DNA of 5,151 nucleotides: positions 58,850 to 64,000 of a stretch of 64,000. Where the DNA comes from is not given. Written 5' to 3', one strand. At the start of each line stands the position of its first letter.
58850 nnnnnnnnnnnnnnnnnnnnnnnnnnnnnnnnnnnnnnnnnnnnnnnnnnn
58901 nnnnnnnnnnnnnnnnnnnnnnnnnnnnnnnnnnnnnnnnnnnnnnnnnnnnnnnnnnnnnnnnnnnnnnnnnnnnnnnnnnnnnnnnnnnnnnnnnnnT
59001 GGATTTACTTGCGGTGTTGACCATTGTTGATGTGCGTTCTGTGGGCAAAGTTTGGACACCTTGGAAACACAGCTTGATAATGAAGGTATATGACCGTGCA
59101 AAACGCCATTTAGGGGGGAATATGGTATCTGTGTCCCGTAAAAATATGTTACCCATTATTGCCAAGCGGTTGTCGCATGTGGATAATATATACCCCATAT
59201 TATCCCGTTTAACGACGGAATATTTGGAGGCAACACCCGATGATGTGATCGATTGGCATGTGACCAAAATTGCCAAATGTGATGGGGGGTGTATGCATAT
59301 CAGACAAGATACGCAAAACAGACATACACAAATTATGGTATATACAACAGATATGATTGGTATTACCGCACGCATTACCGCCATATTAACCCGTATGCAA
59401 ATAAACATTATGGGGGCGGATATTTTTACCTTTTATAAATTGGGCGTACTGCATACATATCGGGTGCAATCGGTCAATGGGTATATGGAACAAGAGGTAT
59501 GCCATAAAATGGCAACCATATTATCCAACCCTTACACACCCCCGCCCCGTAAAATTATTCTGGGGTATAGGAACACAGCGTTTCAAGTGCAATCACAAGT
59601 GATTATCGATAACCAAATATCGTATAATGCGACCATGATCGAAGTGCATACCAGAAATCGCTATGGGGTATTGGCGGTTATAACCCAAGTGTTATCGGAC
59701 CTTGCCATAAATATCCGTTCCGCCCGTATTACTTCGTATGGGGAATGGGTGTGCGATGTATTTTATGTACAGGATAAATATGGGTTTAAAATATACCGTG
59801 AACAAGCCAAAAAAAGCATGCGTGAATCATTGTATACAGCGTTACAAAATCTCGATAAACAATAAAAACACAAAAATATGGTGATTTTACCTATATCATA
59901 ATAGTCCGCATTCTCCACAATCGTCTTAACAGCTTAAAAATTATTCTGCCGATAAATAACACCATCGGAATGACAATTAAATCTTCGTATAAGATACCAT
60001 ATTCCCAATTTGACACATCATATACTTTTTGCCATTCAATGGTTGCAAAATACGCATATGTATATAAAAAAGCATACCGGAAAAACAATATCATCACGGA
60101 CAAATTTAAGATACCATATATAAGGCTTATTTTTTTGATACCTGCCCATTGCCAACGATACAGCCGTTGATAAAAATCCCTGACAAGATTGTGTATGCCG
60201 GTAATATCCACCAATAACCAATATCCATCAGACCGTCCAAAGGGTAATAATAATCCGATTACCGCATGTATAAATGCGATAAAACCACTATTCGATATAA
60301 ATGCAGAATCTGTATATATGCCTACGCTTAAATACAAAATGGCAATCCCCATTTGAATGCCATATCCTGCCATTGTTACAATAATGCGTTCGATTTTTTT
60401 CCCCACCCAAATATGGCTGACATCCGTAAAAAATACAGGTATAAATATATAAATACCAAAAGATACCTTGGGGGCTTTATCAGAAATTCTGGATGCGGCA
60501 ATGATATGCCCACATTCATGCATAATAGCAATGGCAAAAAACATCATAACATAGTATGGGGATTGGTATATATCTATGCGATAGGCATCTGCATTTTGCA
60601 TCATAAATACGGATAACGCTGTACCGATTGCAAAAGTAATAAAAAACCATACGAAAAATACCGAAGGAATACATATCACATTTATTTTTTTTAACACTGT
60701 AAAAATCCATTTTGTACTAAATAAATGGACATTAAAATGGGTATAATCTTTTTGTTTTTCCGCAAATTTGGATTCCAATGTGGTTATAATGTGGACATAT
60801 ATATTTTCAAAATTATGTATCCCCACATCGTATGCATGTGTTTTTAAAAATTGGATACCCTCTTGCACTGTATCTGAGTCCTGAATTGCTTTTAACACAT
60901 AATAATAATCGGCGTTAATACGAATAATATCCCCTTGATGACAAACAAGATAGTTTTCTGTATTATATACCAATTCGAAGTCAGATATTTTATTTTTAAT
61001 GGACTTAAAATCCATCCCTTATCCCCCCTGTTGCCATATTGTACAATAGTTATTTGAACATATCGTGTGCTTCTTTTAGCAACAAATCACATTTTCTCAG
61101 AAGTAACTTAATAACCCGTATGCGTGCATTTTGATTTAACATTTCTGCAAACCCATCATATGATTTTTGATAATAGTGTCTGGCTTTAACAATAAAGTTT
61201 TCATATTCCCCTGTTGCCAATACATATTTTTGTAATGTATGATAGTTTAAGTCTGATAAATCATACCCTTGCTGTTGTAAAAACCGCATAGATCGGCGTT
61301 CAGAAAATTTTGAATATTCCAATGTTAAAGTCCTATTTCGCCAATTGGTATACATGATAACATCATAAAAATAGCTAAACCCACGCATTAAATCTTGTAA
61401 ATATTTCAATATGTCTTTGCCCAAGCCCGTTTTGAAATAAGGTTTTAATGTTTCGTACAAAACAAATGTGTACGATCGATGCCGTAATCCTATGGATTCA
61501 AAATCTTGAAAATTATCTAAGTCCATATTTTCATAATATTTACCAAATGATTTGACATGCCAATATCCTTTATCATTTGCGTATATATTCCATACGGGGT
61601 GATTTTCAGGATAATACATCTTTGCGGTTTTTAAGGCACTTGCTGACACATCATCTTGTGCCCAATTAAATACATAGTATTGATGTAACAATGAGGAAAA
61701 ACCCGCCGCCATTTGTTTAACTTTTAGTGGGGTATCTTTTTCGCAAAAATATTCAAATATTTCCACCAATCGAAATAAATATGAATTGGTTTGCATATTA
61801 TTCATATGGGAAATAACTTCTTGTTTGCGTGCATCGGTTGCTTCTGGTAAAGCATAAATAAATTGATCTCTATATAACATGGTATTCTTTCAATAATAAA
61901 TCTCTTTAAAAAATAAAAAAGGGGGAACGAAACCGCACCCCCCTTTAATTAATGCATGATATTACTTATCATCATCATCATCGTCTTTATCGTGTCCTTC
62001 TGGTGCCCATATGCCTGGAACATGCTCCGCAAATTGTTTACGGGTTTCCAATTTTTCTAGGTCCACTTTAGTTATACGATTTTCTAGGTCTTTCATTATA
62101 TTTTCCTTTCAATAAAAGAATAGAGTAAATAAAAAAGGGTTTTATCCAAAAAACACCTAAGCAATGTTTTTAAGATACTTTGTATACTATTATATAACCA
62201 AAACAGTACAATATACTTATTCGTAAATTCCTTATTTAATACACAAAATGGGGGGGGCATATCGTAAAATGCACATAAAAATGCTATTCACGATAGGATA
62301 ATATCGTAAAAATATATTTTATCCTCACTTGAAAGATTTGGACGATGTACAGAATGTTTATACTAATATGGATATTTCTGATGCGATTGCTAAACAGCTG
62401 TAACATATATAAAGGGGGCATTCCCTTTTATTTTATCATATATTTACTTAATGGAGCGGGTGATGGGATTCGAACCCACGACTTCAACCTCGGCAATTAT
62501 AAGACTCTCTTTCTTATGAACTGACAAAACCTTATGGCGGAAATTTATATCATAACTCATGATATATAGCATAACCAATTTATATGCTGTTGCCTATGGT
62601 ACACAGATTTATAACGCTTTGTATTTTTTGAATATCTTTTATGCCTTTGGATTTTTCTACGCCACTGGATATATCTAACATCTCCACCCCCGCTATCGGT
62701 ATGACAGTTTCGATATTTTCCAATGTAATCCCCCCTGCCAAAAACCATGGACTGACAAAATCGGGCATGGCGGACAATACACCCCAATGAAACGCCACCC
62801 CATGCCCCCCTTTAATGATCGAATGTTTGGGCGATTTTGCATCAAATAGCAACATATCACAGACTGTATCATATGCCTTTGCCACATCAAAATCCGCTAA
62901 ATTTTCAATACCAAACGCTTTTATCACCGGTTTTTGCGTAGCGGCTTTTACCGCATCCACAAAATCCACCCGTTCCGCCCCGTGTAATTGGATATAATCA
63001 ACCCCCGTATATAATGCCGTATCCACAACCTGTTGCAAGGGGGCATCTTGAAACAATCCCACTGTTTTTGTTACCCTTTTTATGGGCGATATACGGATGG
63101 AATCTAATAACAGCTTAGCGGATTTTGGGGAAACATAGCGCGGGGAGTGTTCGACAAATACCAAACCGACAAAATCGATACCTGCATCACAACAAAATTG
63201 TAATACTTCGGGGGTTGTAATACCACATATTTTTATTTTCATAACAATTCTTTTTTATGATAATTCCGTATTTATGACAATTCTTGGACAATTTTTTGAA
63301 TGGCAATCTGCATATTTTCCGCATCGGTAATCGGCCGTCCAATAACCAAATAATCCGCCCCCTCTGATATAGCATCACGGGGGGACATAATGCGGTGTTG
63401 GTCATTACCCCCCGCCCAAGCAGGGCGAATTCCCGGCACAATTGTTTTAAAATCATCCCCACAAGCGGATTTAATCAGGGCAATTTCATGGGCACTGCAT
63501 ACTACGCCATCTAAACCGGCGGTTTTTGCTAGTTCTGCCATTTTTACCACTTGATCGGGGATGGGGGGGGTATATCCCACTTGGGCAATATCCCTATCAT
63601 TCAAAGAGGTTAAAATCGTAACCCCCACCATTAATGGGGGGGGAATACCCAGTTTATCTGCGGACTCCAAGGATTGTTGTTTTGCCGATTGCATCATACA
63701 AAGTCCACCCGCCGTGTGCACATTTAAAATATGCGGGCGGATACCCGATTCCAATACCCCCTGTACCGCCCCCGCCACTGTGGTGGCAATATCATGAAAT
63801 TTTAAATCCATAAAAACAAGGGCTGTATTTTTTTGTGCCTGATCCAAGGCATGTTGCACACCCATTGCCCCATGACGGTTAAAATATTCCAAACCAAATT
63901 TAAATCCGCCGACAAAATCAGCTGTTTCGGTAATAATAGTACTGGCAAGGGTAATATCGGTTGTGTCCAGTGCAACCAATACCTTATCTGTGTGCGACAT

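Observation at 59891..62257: M50-like membrane metalloprotease, unknown 276-aa protein and a 44-aa peptide with DDDDDDK tail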

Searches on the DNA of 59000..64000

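Call 19: search_rna_families(source=window, start=59000, end=64000, threshold=evalue, max_evalue=1)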
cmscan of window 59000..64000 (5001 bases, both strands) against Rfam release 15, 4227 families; matches with E-value up to 1: 2.
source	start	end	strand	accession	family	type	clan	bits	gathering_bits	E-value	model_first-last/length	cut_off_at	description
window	61908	61993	-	RF00558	L20_leader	Cis-reg; leader;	-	26.3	58.7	0.045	1-127/127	no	Ribosomal protein L20 leader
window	62463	62480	-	RF00023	tmRNA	Gene;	CL00001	11.2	47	0.19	346-363/374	no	transfer-messenger RNA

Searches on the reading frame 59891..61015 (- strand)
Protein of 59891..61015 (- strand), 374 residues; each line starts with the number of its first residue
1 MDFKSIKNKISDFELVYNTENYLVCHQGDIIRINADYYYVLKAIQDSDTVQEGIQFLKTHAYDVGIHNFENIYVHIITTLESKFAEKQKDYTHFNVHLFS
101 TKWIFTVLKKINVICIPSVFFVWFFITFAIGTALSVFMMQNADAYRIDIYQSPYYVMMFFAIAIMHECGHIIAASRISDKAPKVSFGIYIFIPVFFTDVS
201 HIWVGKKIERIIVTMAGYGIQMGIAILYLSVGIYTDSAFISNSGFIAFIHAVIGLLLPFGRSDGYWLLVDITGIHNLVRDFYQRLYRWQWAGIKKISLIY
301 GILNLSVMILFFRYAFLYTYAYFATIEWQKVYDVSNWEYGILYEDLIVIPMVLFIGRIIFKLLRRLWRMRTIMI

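Call 3: search_protein_families(library=pfam, proteins=[window:59891-61015:-], max_evalue=1)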
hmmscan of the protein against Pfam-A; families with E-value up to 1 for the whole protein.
window:59891-61015:- (374 aa): 3 families
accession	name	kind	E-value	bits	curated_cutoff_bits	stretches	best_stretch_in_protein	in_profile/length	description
PF15114.11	UPF0640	-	0.028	14.7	27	1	182-197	14-30/67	Uncharacterised protein family UPF0640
PF08282.18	Hydrolase_3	-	0.15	12.2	20.9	1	15-101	50-136/255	haloacid dehalogenase-like hydrolase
PF02163.28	Peptidase_M50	-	0.42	10.3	27.2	0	155-236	2-104/221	Peptidase family M50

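Call 4: search_protein_families(library=ncbifam, proteins=[window:59891-61015:-], max_evalue=1)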
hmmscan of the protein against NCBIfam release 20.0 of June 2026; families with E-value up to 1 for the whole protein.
window:59891-61015:- (374 aa): 2 families
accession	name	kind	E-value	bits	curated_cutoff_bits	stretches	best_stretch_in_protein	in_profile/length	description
NF041824.1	daptide_HExxH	equivalog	6.7e-16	58.4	300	1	87-287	92-299/379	daptide biosynthesis intramembrane metalloprotease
NF058609.1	RiPP_HExxH_LiaK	equivalog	6.4e-11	42.4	225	1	109-277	49-217/246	YydH/LiaK family epipeptide maturation metalloprotease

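Call 15: find_homologous_proteins(query=window:59891-61015:-, max_evalue=0.001)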
Query window:59891-61015:- (374 aa): 4 proteins with E <= 0.001 among 1713 candidates.
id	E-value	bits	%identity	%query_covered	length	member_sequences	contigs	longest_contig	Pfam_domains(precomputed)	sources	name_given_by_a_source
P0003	2.4e-136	473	100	58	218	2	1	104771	-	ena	-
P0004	2.4e-70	256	36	97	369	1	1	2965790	-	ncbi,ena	-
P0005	2.8e-6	45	23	70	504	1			-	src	-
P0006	6.8e-5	40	27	36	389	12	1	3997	PF02163.29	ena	-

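Call 16: find_encoding_contigs(protein=P0003, flank=10000)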
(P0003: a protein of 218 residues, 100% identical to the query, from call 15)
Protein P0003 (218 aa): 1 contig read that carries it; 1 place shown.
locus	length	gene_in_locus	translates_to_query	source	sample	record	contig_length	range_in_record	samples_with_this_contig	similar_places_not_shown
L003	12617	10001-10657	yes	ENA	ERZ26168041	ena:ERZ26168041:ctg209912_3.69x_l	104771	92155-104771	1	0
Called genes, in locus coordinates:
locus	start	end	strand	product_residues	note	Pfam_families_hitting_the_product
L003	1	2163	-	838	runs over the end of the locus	PF00082:Peptidase_S8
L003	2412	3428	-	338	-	PF05598:DUF772, PF01609:DDE_Tnp_1, PF13359:DDE_Tnp_4, PF13612:DDE_Tnp_1_3 (weak)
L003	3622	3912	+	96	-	-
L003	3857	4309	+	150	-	PF07510:GmrSD_C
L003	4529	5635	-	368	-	PF01381:HTH_3, PF12844:HTH_19, PF13443:HTH_26 (weak), PF13560:HTH_31, PF00800:PDT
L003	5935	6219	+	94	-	PF00216:Bac_DNA_binding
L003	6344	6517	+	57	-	-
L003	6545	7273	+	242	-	PF00215:OMPdecase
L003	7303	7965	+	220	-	PF00697:PRAI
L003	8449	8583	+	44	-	-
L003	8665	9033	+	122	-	-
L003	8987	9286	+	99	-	-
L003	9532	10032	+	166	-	-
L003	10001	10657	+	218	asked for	-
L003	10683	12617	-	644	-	?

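Call 49: search_protein_families(library=pfam, proteins=[P0004], max_evalue=1)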
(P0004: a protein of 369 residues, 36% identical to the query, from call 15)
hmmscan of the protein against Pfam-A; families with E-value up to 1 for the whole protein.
P0004 (369 aa): 1 family
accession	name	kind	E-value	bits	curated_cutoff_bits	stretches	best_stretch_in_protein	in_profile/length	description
PF02163.28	Peptidase_M50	-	0.00033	20.5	27.2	1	151-187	2-40/221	Peptidase family M50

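Call 64: find_related_loci(query=A6, collection=metagenome_contigs, flank=5000)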
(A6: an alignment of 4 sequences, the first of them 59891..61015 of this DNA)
Query A6 (374 aa) in metagenome_contigs; peptide patterns used: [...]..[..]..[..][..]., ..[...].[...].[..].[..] (x = any residue, [..] = any of these).
422 stretches matched a pattern; 21 encode a relative of the query (tblastn E <= 1e-3); 21 distinct loci.
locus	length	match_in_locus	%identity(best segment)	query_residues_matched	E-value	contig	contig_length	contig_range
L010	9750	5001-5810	30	19-279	2e-22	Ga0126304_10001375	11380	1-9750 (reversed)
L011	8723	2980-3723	28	130-365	1e-21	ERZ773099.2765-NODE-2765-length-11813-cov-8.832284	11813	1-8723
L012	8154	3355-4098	28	130-365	1e-21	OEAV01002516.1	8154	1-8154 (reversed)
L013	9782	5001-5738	28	132-365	2e-20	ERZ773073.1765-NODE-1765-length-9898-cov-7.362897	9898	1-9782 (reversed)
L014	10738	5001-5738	28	132-365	2e-20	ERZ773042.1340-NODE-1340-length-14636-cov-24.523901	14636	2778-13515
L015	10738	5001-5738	28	132-365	2e-20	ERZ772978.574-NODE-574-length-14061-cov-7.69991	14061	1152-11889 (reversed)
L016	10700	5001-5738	28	132-365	2e-20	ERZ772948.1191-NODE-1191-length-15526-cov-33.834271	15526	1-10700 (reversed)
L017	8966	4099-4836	28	132-365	3e-20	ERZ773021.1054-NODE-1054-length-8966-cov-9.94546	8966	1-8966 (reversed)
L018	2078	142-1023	27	9-288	8e-20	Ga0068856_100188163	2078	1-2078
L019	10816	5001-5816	26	17-277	4e-17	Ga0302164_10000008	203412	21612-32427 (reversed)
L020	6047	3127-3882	26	86-335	1e-16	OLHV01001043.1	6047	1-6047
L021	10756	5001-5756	26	86-335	9e-17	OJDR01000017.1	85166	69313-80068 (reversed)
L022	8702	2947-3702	26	86-335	2e-16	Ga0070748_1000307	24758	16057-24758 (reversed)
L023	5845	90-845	26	86-335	2e-16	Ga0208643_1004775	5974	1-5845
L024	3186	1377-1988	28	80-285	7e-16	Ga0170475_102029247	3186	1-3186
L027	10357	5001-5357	32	164-283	1e-14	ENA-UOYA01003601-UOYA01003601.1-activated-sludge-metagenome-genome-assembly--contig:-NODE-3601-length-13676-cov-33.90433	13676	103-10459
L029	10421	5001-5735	25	18-270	4e-8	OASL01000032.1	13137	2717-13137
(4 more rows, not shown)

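Call 67: search_protein_families(library=pfam, proteins=[L011:1101-2522:+, L010:2120-4192:+, L019:6188-7645:+, L019:1894-3909:+, L027:3070-4476:+, L021:5945-6790:+, L021:6787-7761:+, L029:6013-7077:+, L019:4944-6176:+, L010:4914-6170:+], max_evalue=0.01)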
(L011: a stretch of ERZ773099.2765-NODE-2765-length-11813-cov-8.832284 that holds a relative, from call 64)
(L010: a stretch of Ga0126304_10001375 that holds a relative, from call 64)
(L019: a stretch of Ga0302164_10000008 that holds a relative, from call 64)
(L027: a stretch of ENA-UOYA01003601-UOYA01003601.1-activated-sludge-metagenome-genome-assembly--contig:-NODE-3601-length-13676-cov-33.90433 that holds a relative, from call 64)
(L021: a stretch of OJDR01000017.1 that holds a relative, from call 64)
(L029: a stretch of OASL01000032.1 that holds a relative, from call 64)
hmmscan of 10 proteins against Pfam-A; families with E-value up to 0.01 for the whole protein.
L011:1101-2522:+ (473 aa): 2 families
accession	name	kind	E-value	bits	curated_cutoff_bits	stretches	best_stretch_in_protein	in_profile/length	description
PF04055.27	Radical_SAM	-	1.9e-12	48.1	29.5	1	101-276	3-161/166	Radical SAM superfamily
PF13353.11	Fer4_12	-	1.6e-05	25.7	22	1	104-228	14-118/137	4Fe-4S single cluster domain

L010:2120-4192:+ (690 aa): 2 families
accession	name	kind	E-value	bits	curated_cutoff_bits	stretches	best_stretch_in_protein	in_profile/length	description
PF13243.12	SQHop_cyclase_C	-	7.1e-05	22.4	26.1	0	516-588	161-232/319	Squalene-hopene cyclase C-terminal domain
PF07678.20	TED_complement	-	9.9e-05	22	22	1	562-636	62-137/312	A-macroglobulin TED domain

L019:6188-7645:+ (485 aa): 2 families
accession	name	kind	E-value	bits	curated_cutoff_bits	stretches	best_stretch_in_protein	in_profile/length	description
PF04055.27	Radical_SAM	-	1e-08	36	29.5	1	95-238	2-138/166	Radical SAM superfamily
PF13353.11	Fer4_12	-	0.0013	19.5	22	1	99-215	14-121/137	4Fe-4S single cluster domain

L019:1894-3909:+ (671 aa): 3 families
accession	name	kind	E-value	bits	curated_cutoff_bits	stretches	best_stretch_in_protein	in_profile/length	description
PF13243.12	SQHop_cyclase_C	-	9.9e-15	54.8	26.1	1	414-592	96-286/319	Squalene-hopene cyclase C-terminal domain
PF07678.20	TED_complement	-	2.3e-05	24.1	22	0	546-596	87-139/312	A-macroglobulin TED domain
PF13249.12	SQHop_cyclase_N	-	2.5e-05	24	26.2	1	524-591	2-65/291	Squalene-hopene cyclase N-terminal domain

L027:3070-4476:+ (468 aa): 2 families
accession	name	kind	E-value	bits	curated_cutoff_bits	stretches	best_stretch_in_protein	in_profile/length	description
PF04055.27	Radical_SAM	-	9e-21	75.2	29.5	1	105-273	3-166/166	Radical SAM superfamily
PF13353.11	Fer4_12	-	1.6e-07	32.2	22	1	108-220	14-118/137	4Fe-4S single cluster domain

L021:5945-6790:+ (281 aa): 0 families

L021:6787-7761:+ (324 aa): 1 family
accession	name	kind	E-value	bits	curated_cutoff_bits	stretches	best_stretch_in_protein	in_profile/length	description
PF03279.18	Lip_A_acyltrans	-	5.2e-14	52.5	22.3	1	72-274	98-291/295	Bacterial lipid A biosynthesis acyltransferase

L029:6013-7077:+ (354 aa): 0 families

L019:4944-6176:+ (410 aa): 1 family
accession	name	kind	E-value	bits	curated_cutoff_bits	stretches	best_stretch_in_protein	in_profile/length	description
PF16221.11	HTH_47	-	0.0014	18.6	27.1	1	36-67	30-61/78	winged helix-turn-helix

L010:4914-6170:+ (418 aa): 1 family
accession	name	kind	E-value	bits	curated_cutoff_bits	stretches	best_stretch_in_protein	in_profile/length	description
PF02163.28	Peptidase_M50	-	0.0008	19.2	27.2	1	182-253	7-100/221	Peptidase family M50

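Call 84: search_protein_families(library=padloc, proteins=[window:59891-61015:-], max_evalue=0.1)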
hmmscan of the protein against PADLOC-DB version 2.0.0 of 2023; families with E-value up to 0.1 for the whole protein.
window:59891-61015:- (374 aa): 0 families
